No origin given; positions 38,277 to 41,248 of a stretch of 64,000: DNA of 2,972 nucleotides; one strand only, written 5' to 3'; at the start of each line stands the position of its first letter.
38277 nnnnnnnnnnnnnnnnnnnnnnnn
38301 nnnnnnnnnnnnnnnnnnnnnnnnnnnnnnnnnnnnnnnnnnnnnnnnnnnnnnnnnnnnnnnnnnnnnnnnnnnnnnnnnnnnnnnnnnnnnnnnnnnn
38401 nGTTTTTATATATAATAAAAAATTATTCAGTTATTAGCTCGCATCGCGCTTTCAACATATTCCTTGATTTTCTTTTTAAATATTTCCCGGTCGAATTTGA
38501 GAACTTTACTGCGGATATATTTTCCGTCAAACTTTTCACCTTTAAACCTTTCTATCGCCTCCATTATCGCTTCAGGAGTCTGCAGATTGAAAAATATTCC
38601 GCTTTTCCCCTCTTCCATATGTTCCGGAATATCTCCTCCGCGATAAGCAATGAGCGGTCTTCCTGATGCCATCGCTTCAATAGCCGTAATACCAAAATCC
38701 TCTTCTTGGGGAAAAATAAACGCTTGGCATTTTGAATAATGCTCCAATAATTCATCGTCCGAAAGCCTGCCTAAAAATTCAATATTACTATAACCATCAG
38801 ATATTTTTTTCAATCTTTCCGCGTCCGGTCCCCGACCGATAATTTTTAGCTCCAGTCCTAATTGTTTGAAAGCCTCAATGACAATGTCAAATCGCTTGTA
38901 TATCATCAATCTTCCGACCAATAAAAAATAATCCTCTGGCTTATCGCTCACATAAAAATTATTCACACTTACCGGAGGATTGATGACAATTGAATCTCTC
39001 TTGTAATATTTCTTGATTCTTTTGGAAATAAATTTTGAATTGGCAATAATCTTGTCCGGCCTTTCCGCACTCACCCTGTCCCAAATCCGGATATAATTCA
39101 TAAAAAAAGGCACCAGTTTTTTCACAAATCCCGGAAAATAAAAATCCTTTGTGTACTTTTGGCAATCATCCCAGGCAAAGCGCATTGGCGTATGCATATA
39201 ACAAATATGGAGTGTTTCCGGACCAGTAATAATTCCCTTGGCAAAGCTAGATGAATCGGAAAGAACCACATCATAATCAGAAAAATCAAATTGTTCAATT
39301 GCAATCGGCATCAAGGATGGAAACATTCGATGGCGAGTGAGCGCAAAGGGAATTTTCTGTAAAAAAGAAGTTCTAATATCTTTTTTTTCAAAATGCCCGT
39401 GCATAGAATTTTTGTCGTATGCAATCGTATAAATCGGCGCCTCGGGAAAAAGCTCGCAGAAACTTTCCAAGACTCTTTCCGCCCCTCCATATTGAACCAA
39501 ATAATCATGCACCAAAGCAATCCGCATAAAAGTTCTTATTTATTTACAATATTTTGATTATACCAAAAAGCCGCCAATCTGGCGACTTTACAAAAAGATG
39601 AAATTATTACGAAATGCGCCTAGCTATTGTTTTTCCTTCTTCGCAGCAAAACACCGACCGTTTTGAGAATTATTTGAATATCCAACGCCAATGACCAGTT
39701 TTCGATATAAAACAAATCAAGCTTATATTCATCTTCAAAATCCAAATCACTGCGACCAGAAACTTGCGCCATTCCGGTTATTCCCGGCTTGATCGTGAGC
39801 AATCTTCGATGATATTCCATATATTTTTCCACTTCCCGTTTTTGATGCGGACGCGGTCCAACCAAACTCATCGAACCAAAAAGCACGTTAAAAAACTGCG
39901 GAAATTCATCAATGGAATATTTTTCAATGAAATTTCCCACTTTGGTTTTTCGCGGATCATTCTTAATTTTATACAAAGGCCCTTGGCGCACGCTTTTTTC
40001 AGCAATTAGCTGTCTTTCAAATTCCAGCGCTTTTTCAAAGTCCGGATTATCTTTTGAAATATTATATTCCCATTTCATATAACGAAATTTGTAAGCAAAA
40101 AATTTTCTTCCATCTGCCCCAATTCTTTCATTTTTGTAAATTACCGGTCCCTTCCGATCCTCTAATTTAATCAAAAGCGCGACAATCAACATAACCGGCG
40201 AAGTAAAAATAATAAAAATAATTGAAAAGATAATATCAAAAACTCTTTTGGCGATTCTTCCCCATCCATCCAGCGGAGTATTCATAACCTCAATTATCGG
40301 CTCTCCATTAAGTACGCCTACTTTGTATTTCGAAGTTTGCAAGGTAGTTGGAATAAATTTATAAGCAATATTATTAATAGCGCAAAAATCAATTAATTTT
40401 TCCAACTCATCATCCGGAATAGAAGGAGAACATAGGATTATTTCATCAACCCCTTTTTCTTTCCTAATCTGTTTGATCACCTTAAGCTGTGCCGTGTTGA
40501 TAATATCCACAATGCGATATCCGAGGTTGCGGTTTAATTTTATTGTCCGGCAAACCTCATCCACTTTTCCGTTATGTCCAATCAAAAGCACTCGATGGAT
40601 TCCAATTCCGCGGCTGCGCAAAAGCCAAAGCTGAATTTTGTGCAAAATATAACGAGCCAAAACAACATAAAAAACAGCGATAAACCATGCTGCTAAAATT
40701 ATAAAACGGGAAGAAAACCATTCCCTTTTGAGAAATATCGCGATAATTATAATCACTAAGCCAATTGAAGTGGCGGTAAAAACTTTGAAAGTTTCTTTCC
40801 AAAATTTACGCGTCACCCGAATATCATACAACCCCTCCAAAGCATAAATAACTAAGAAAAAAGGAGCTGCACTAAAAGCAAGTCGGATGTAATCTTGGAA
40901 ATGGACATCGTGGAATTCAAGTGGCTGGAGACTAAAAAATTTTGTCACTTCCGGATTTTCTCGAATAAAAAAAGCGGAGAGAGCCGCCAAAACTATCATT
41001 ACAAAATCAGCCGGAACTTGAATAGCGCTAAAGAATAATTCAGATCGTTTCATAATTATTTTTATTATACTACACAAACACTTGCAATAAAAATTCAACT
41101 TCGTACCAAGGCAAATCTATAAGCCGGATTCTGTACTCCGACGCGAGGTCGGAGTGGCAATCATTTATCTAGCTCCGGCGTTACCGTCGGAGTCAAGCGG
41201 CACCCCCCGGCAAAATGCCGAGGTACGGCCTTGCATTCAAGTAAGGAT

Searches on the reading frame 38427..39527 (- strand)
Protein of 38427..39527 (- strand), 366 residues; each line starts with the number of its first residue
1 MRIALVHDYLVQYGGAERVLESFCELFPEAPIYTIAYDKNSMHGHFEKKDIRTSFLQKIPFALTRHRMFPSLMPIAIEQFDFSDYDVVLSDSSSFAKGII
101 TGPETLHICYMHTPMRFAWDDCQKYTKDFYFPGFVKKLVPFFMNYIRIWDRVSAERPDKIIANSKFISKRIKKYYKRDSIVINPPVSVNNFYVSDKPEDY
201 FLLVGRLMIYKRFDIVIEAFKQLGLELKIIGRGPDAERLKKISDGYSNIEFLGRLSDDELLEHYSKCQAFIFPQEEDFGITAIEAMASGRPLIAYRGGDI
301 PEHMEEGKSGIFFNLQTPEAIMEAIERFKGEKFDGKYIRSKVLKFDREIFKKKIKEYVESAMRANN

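Call 77: search_protein_families(library=pfam, proteins=[window:38427-39527:-], max_evalue=0.00001)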
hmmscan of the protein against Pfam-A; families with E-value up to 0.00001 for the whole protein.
window:38427-39527:- (366 aa): 3 families
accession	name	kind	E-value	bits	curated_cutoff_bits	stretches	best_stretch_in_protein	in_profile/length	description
PF00534.26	Glycos_transf_1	-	1.8e-26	93.1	26.4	1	194-328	11-155/172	Glycosyl transferases group 1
PF13692.12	Glyco_trans_1_4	-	1.1e-24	87.7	27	1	200-327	3-138/142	Glycosyl transferases group 1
PF13439.12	Glyco_transf_4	-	5.6e-07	30.2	28.5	1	13-186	1-166/170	Glycosyltransferase Family 4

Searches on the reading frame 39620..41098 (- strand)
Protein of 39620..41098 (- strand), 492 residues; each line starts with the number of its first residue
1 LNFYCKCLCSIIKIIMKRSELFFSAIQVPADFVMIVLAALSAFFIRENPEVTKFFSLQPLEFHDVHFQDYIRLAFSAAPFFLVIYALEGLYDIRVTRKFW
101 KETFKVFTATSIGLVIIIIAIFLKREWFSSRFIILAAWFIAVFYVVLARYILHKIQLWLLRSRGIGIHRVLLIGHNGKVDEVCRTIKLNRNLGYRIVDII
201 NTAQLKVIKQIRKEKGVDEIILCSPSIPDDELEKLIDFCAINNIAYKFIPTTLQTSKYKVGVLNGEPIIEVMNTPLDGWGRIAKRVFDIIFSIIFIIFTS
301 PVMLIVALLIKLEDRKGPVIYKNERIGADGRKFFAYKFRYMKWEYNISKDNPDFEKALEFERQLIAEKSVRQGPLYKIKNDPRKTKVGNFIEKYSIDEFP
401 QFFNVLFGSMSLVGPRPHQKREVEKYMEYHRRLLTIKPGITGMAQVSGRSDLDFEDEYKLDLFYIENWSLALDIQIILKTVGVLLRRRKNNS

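Call 77: search_protein_families(library=pfam, proteins=[window:39620-41098:-], max_evalue=0.00001)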
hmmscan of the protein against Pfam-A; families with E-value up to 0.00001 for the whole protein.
window:39620-41098:- (492 aa): 2 families
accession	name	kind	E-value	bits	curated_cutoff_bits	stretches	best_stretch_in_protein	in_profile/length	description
PF02397.22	Bac_transf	-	4e-63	212.6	27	1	284-485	1-178/179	Bacterial sugar transferase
PF13727.12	CoA_binding_3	-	1.8e-08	35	25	1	88-204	3-114/175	CoA-binding domain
